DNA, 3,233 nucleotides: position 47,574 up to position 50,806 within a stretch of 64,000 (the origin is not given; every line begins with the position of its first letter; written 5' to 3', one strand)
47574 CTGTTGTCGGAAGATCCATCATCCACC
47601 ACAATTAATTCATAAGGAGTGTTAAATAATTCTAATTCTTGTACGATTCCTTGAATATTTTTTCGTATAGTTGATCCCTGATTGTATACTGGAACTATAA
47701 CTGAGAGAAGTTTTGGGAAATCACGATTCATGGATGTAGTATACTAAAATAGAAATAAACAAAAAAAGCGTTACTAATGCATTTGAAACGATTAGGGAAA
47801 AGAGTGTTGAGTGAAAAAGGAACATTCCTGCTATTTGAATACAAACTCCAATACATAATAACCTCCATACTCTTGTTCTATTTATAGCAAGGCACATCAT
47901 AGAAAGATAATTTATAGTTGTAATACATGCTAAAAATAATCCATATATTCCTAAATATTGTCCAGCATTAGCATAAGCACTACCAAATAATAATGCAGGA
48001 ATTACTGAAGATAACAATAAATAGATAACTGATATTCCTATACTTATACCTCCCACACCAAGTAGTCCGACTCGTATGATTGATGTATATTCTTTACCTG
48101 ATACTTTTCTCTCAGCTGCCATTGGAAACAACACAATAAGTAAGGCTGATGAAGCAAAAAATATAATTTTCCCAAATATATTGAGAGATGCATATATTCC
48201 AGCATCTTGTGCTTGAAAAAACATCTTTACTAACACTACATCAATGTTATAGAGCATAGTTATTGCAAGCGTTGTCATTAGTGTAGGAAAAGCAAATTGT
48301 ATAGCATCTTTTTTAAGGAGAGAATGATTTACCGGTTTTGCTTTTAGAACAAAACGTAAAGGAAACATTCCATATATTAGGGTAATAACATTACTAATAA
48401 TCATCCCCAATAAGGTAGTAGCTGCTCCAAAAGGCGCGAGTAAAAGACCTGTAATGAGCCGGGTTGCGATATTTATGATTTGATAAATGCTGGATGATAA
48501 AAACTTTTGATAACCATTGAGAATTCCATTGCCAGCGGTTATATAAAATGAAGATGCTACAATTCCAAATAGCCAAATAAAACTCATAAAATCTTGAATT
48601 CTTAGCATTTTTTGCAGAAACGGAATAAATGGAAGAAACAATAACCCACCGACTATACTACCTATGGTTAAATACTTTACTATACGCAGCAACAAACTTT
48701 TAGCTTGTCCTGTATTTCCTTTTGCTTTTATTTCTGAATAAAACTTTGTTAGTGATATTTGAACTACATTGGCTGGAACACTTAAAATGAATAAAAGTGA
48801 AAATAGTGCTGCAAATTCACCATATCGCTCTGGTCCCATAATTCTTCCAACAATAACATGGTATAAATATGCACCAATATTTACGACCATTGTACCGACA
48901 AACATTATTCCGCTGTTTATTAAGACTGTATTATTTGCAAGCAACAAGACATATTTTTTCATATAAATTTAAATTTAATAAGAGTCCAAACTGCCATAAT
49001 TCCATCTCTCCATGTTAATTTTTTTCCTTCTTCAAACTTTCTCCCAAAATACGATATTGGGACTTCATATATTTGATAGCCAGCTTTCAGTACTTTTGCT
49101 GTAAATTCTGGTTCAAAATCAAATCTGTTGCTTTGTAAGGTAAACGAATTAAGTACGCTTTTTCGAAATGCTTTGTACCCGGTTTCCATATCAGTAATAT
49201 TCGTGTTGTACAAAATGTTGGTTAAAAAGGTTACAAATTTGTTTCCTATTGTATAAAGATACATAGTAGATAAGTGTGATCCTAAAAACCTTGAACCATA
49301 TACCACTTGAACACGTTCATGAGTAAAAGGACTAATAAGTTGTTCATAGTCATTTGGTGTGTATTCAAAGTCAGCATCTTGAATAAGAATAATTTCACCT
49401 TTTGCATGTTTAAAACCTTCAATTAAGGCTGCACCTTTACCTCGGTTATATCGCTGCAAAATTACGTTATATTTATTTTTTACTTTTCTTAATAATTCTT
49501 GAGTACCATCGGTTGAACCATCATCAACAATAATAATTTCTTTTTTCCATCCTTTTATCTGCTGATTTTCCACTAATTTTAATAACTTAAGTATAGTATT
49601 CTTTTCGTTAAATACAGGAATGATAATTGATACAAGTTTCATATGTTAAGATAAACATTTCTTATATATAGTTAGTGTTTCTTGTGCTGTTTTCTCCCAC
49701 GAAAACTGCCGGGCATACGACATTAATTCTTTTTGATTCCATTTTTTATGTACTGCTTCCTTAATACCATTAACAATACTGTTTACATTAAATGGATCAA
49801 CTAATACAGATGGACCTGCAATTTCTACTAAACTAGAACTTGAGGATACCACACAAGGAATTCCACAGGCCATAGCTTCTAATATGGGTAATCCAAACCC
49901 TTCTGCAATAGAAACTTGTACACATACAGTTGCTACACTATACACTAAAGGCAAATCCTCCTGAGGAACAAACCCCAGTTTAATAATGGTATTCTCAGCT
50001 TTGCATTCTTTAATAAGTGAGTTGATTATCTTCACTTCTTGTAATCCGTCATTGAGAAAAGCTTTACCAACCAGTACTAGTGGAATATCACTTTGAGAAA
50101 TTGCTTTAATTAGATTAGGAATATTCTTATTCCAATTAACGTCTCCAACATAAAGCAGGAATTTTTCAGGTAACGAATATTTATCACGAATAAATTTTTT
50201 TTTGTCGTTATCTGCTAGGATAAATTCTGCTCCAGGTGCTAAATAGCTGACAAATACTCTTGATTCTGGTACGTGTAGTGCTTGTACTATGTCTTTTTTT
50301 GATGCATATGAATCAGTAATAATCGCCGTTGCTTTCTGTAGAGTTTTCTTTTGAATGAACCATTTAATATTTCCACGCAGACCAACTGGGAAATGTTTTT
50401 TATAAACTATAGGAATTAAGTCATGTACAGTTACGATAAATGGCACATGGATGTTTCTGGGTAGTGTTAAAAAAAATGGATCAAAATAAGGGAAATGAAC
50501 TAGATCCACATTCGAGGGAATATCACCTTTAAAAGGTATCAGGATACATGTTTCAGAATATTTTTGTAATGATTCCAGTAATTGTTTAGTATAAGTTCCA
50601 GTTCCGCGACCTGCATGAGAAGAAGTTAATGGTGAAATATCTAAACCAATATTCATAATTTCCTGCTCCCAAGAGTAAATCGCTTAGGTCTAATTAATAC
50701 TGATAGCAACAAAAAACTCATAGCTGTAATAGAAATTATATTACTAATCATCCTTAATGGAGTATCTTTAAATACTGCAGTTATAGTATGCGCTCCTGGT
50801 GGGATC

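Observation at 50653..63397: Three paralogous GT-C-like proteins with a conserved 'P-T/S-HDG-x2-H/Q-x2-R...PRW(A/S)G-LN-GYG-P' loop and a C-terminal 'YFPGW...QDxNWRG' beta-module plus TM anchor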

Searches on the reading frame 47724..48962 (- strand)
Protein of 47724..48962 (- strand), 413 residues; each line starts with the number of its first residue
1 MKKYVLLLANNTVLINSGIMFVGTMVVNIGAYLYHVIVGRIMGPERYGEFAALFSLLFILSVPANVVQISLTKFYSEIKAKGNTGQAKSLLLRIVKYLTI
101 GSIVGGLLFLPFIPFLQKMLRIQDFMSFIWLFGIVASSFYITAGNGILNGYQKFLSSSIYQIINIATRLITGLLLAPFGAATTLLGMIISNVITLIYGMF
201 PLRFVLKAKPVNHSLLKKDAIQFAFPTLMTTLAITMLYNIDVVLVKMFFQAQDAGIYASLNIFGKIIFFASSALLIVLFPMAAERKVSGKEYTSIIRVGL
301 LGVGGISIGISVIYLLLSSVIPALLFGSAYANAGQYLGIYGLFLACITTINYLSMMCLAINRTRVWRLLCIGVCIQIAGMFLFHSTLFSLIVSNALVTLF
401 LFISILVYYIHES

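Call 14: search_protein_families(library=pfam, proteins=[window:47724-48962:-], max_evalue=0.01)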
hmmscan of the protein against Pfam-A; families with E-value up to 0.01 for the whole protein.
window:47724-48962:- (413 aa): 1 family
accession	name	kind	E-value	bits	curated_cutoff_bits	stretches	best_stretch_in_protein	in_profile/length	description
PF01943.22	Polysacc_synt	-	5.9e-11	42.7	28.2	1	16-283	4-271/274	Polysaccharide biosynthesis protein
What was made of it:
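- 47721..48962 (-): 413-aa Polysacc_synt (MOP/Wzx-type) flippase candidate with about 13 TM helices. Pfam PF01943 42.7 bits (call 14).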

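Call 82: search_protein_families(library=ncbifam, proteins=[window:47724-48962:-], max_evalue=0.001)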
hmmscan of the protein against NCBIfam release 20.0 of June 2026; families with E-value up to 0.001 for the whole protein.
window:47724-48962:- (413 aa): 0 families

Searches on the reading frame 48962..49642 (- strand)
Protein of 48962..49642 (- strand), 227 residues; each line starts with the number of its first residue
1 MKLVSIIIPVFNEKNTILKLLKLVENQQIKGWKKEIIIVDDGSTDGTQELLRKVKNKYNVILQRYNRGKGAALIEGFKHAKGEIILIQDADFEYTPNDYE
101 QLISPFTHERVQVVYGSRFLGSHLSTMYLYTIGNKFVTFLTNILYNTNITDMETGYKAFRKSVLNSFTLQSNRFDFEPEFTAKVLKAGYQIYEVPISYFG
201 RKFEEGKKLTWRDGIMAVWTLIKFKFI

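Call 14: search_protein_families(library=pfam, proteins=[window:48962-49642:-], max_evalue=0.01)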
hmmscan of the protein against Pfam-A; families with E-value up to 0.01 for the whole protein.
window:48962-49642:- (227 aa): 5 families
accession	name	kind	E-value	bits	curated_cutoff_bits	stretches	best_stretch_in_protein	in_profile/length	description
PF00535.33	Glycos_transf_2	-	7.8e-37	127.2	23.3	1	5-165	1-165/168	Glycosyl transferase family 2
PF13641.12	Glyco_tranf_2_3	-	5.7e-08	33.5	27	1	4-153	3-148/230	Glycosyltransferase like family 2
PF10111.15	Glyco_tranf_2_2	-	6.3e-08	32.9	27.3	1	5-105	1-105/276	Glycosyltransferase like family 2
PF13506.12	Glyco_transf_21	-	0.0015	18.4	21.7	1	68-149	17-96/174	Glycosyl transferase family 21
PF13704.12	Glyco_tranf_2_4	-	0.0043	18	27.5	1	13-58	3-44/98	Glycosyl transferase family 2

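Call 80: search_solved_structures(query=window:48962-49642:-, max_evalue=0.001)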
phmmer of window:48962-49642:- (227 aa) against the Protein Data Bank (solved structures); distinct sequences matched with E-value up to 0.001: 28.
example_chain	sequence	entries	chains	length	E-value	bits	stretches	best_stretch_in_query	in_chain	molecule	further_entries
5mlz_A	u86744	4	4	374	7.7e-19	71.5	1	4-205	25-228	Dolichol monophosphate mannose synthase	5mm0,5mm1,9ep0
9bhc_C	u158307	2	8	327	5.9e-15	58.8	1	2-207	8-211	Undecaprenyl-phosphate 4-deoxy-4-formamido-L-arabinose transferase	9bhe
8vxh_A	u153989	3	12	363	8e-15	58.3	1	2-207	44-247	Undecaprenyl-phosphate 4-deoxy-4-formamido-L-arabinose transferase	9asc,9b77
9hwj_A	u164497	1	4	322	4.4e-14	55.9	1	2-208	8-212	Undecaprenyl-phosphate 4-deoxy-4-formamido-L-arabinose transferase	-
2z87_A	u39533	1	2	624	2.4e-10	43.7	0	2-107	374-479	Chondroitin synthase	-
2z86_A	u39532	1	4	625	2.4e-10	43.7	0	2-107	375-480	Chondroitin synthase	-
6p61_A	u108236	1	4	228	3.3e-10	43.2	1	3-106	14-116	Glycosyltransferase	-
5tze_C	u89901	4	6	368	5.5e-09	39.2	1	4-94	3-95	Glycosyl transferase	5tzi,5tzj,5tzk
6yv7_B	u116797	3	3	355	6.1e-09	39.1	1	4-95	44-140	Glycosyl transferase, family 2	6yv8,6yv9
6yv7_A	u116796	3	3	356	6.1e-09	39.1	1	4-95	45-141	Glycosyl transferase, family 2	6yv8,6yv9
5tz8_A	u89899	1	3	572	9.8e-09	38.4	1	4-94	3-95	Glycosyl transferase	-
8bz8_A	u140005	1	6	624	1.1e-07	35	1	4-117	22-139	Glycosyltransferase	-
9omj_A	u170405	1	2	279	1.1e-07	35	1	4-124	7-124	Glycosyltransferase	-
9omh_A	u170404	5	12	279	1.1e-07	34.9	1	4-124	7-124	Glycosyltransferase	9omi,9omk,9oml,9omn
9omm_A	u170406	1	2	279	1.1e-07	34.9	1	4-124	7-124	Glycosyltransferase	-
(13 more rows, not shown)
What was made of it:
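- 48959..49642 (-): 227-aa GT2 of the polyprenyl-phosphate-sugar synthase type (DPMS/ArnC/GtrB/AglJ/PpgS-like), without TM helices. Candidate maker of the lipid-linked donor. PDB 5mlz DPMS E 7.7e-19; ArnC 6e-15; GtrB 9e-7 (call 80).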

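Call 82: search_protein_families(library=ncbifam, proteins=[window:48962-49642:-], max_evalue=0.001)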
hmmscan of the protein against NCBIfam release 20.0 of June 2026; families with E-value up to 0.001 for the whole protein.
window:48962-49642:- (227 aa): 24 families
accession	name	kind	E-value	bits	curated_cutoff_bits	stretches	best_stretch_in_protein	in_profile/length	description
TIGR04182.1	glyco_TIGR04182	equivalog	1.2e-37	129.9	325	1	4-223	2-216/293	S-layer glycoprotein N-glycosyltransferase AglJ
NF058614.1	PPMAGASynPpgS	equivalog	8.5e-18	64.6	370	1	5-206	3-204/226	polyprenyl-phospho-N-acetylgalactosaminyl synthase PpgS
NF047588.1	GlcsyltransPgfSStrep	equivalog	1.3e-17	64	500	1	4-174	3-176/308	glycosyltransferase PgfS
TIGR04283.1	glyco_like_mftF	equivalog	1.4e-17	64.1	182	1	4-132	1-124/221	TIGR04283 family arsenosugar biosynthesis glycosyltransferase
NF041875.1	EPS_EpsD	equivalog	6.2e-17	62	370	1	4-116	1-114/325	exopolysaccharide biosynthesis glycosyltransferase EpsD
NF007482.0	PRK10073.1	equivalog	6.4e-17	61.6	423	1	3-113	7-117/334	glycosyltransferase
NF007986.1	PRK10714.1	equivalog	6.8e-17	61.4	529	1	2-207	6-209/316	undecaprenyl-phosphate 4-deoxy-4-formamido-L-arabinose transferase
NF041391.1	DPhHxTase_Halo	equivalog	1.2e-16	60.3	375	1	11-204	4-189/213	dolichyl-phosphate hexose transferase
TIGR03937.1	PgaC_IcaA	equivalog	1.9e-16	60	422.3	1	2-109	45-153/407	poly-beta-1,6-N-acetyl-D-glucosamine synthase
NF047683.1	TeichurnBiosyTuaG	equivalog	9.9e-14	51.6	400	1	2-107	6-112/252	teichuronic acid biosynthesis protein TuaG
TIGR03965.1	mycofact_glyco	equivalog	2.4e-13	49.8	280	1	4-116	76-189/467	mycofactocin biosynthesis glycosyltransferase MftF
NF010496.0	PRK13915.1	equivalog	1.6e-12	47.1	262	1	3-115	32-152/307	glucosyl-3-phosphoglycerate synthase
NF050050.1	ProtGlycPglI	equivalog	2.6e-10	40.2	500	1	2-105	2-107/306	GalNAc(5)-diNAcBac-PP-undecaprenol beta-1,3-glucosyltransferase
NF053739.1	GlytfEpsEBac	equivalog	2.2e-09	36.7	450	1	4-114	3-115/265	glycosyltransferase EpsE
TIGR03111.1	glyc2_xrt_Gpos1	hypoth_equivalog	4.6e-09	35.6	363.95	1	4-109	51-159/439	TIGR03111 family XrtG-associated glycosyltransferase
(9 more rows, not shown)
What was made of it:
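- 48959..49642 (-): AglJ 129.9 bits and PpgS 64.6 bits (call 82).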

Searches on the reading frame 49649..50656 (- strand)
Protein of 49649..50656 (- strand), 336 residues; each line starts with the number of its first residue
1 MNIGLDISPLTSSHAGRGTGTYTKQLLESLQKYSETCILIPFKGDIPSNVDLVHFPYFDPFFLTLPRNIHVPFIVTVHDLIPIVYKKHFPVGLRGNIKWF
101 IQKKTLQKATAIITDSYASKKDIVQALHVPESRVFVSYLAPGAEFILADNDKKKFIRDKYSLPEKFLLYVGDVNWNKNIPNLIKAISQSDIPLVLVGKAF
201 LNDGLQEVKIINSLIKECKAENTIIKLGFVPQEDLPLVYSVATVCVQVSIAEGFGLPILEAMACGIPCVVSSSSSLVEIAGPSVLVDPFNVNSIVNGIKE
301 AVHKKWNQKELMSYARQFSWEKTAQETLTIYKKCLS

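Call 14: search_protein_families(library=pfam, proteins=[window:49649-50656:-], max_evalue=0.01)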
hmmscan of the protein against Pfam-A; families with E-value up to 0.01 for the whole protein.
window:49649-50656:- (336 aa): 6 families
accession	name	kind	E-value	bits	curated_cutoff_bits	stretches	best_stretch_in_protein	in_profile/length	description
PF00534.26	Glycos_transf_1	-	1e-28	100.5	26.4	1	156-317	5-171/172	Glycosyl transferases group 1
PF13692.12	Glyco_trans_1_4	-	1.1e-18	68.2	27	1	165-301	2-139/142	Glycosyl transferases group 1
PF13439.12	Glyco_transf_4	-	6.1e-10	39.8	28.5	1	49-136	72-161/170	Glycosyltransferase Family 4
PF20706.3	GT4-conflict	-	2.1e-07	30.7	26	1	241-282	281-322/385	Family 4 Glycosyltransferase in conflict systems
PF13579.12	Glyco_trans_4_4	-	4.5e-06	27.5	29.7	1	50-136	72-154/158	Glycosyl transferase 4-like domain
PF13524.12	Glyco_trans_1_2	-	0.0015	18.9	25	1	184-276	7-85/144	Glycosyl transferase-like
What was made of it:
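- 49646..50656 (-): 336-aa GT4 (GT-B fold) cytoplasmic glycosyltransferase directly downstream of A. Pfam Glycos_transf_1 100.5 bits (call 14).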

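Call 82: search_protein_families(library=ncbifam, proteins=[window:49649-50656:-], max_evalue=0.001)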
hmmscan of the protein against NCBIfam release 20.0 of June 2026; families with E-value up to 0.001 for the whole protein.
window:49649-50656:- (336 aa): 26 families (the best 25 are shown)
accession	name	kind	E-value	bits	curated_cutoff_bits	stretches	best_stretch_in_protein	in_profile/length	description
TIGR02149.1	glgA_Coryne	subfamily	1.1e-24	87.3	302.4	1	70-334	106-390/391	glycogen synthase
TIGR04047.1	MSMEG_0565_glyc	hypoth_equivalog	1.9e-24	86.5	259.85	1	101-332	131-372/373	MSMEG_0565 family glycosyltransferase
TIGR04157.1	glyco_rSAM_CFB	subfamily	1.3e-16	60.6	400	1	102-279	163-338/406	TIGR04157 family glycosyltransferase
TIGR03449.1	mycothiol_MshA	equivalog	4.3e-15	55.5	462.5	1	47-334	100-403/406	D-inositol-3-phosphate glycosyltransferase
NF041010.1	glycosy_Agl16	equivalog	1.4e-13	50.4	575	1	60-333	94-350/352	glycosylation protein Agl16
NF050063.1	ProtGlycPglJ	equivalog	5.5e-13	48.9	500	1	92-305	128-333/363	N-acetylgalactosamine-N,N'-diacetylbacillosaminyl-diphospho-undecaprenol 4-alpha-N-acetylgalactosaminyltransferase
NF053787.1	GlcN_PG_synth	equivalog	1.4e-12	47.2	480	1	67-334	103-359/361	N-acetylglucosaminyl phosphatidylglycerol synthase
TIGR03999.1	thiol_BshA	equivalog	4.4e-11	42.3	273.7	1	154-328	187-367/375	N-acetyl-alpha-D-glucosaminyl L-malate synthase BshA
NF038295.1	EPS_HpsP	equivalog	6.8e-11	41.8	550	1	149-334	190-387/388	hormogonium polysaccharide biosynthesis glycosyltransferase HpsP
NF047684.1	TeichurnBiosyTuaC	equivalog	1.5e-10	40.6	550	1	68-330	130-385/391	teichuronic acid biosynthesis protein TuaC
NF041876.1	EPS_EpsE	equivalog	5.4e-10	39.1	400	1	169-317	219-374/389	exopolysaccharide biosynthesis GT4 family glycosyltransferase EpsE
TIGR03088.1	stp2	hypoth_equivalog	3e-09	36.4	409.05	1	169-335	199-374/374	TIGR03088 family PEP-CTERM/XrtA system glycosyltransferase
NF012028.0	PRK15484.1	subfamily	5.3e-09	35.6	618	1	148-327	175-366/380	lipopolysaccharide N-acetylglucosaminyltransferase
NF049988.1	MGlcDAGSynMgs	equivalog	7.9e-09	35.3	400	1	168-271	217-319/398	alpha-monoglucosyldiacylglycerol synthase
NF047880.1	glyco_SdgA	exception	4.2e-08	32.2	800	1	74-311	232-463/488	serine-aspartate repeat adhesin O-glycosyltransferase SdgA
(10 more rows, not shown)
